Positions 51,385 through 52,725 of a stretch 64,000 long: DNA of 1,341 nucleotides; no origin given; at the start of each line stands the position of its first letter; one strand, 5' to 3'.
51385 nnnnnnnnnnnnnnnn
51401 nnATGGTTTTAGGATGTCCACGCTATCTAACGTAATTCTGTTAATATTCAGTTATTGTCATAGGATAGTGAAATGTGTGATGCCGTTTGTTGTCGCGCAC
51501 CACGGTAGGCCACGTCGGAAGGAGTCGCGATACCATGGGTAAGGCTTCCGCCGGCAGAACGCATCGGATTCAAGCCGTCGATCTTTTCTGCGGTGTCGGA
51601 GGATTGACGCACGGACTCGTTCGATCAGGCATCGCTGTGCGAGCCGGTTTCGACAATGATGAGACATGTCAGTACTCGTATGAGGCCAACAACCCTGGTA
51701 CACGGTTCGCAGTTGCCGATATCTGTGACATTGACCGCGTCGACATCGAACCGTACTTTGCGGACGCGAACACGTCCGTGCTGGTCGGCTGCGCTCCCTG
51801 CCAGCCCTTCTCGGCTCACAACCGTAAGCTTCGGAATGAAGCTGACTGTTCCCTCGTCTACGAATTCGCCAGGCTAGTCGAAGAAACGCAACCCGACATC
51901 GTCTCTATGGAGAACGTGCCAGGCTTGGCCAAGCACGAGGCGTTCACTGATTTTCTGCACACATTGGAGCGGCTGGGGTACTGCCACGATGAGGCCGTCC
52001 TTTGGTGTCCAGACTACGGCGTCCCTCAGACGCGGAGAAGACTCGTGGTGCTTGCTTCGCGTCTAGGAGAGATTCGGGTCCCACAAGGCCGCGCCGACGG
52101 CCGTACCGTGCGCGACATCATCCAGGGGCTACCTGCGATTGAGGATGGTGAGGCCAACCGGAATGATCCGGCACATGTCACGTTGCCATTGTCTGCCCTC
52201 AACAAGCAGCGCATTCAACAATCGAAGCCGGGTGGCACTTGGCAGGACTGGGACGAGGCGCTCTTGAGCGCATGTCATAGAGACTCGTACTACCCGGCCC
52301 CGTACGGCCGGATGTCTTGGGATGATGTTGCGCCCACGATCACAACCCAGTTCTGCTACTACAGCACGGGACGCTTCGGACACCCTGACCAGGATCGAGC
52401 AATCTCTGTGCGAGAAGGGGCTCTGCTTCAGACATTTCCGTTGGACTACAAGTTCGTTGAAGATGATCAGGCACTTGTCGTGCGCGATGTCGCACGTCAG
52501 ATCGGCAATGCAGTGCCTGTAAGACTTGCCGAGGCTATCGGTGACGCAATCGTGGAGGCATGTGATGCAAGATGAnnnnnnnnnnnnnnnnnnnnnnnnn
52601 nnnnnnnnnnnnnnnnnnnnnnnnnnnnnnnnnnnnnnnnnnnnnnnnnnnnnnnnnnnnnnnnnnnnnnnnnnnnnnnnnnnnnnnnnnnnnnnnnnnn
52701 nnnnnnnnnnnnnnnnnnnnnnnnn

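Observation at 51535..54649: Dcm methylase overlapping a GHKL-ATPase/PD-(D/E)xK protein: non-canonical 5mC-linked restriction pair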

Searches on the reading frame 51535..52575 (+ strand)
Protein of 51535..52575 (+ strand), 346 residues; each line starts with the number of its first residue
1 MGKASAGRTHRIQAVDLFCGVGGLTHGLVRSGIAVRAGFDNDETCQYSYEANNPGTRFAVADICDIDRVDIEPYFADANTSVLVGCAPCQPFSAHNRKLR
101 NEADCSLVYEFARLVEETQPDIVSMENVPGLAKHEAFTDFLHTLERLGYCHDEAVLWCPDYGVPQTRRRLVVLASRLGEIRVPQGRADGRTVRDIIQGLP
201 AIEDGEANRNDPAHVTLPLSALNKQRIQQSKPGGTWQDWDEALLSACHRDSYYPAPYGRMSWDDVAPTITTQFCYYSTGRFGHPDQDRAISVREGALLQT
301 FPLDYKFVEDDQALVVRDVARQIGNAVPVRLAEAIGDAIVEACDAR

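Call 4: search_protein_families(library=pfam, proteins=[window:51535-52575:+], max_evalue=0.01)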
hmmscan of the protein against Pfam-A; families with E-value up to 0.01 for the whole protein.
window:51535-52575:+ (346 aa): 1 family
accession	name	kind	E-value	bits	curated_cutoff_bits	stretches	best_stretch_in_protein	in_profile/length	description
PF00145.23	DNA_methylase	-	1.1e-57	196.3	22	1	13-340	2-323/324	C-5 cytosine-specific DNA methylase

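Call 5: search_protein_families(library=padloc, proteins=[window:51535-52575:+], max_evalue=0.01)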
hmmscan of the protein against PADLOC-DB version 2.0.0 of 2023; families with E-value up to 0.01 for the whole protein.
window:51535-52575:+ (346 aa): 60 families (the best 25 are shown)
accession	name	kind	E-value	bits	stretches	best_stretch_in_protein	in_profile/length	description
PDLC03378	MTase_II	-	5.8e-81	270.4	1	12-343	3-330/344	Type II methyltransferase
PDLC02651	DrmMII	-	1.2e-79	265.9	1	11-341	2-355/371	DrmMII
PDLC00033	DruM2|DruM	-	2.1e-71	239.2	1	9-344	19-365/368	DNA cytosine methylase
PDLC03234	MTase_II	-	4.3e-66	221.7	2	10-212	3-215/375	Type II methyltransferase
PDLC03326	MTase_II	-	2.4e-51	173.2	2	10-210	3-225/412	Type II methyltransferase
PDLC03272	MTase_II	-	3.6e-47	159.4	1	8-344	71-391/407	Type II methyltransferase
PDLC03237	MTase_II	-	6.7e-47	158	2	13-178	795-971/1036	Type II methyltransferase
PDLC00026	DruM2|DruM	-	2.7e-44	150.1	1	11-345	4-320/336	DNA cytosine methylase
PDLC02650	DrmMII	-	1.1e-37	128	2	138-339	205-414/435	DrmMII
PDLC02648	DrmMII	-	2.9e-34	116.7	2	8-176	18-226/468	DrmMII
PDLC00027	DruM2|DruM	-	2.9e-33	113.7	2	10-177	10-175/361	DNA cytosine methylase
PDLC00030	DruM2|DruM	-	7.4e-33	112.2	2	9-173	3-182/380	DNA cytosine methylase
PDLC03307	MTase_II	-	7.8e-33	112.2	2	13-150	2-133/382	Type II methyltransferase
PDLC03225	MTase_II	-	1.8e-32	110.8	3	10-134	6-144/615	Type II methyltransferase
PDLC03343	MTase_II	-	6.3e-32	109.1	2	11-176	5-168/462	Type II methyltransferase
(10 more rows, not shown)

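Call 6: search_protein_families(library=ncbifam, proteins=[window:51535-52575:+], max_evalue=0.01)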
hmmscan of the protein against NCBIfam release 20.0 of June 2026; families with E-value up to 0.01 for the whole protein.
window:51535-52575:+ (346 aa): 2 families
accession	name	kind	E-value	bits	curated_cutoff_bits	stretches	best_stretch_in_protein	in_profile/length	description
TIGR00675.1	dcm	superfamily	6.1e-38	131.3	100.65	1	15-339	2-329/329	DNA (cytosine-5-)-methyltransferase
NF007772.0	PRK10458.1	subfamily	5.8e-06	25.1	710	1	11-155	88-258/472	DNA cytosine methylase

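Call 33: list_cluster_members(proteins=[P0001, window:51535-52575:+])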
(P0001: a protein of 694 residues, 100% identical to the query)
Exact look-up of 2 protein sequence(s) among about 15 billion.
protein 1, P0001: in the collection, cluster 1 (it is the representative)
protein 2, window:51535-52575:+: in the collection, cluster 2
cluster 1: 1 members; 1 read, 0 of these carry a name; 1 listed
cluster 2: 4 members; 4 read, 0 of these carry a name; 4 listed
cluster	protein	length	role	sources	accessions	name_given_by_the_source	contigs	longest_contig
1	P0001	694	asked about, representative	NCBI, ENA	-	-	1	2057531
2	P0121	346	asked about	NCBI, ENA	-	-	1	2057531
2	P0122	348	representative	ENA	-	-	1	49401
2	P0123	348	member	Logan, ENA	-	-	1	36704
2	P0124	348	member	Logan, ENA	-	-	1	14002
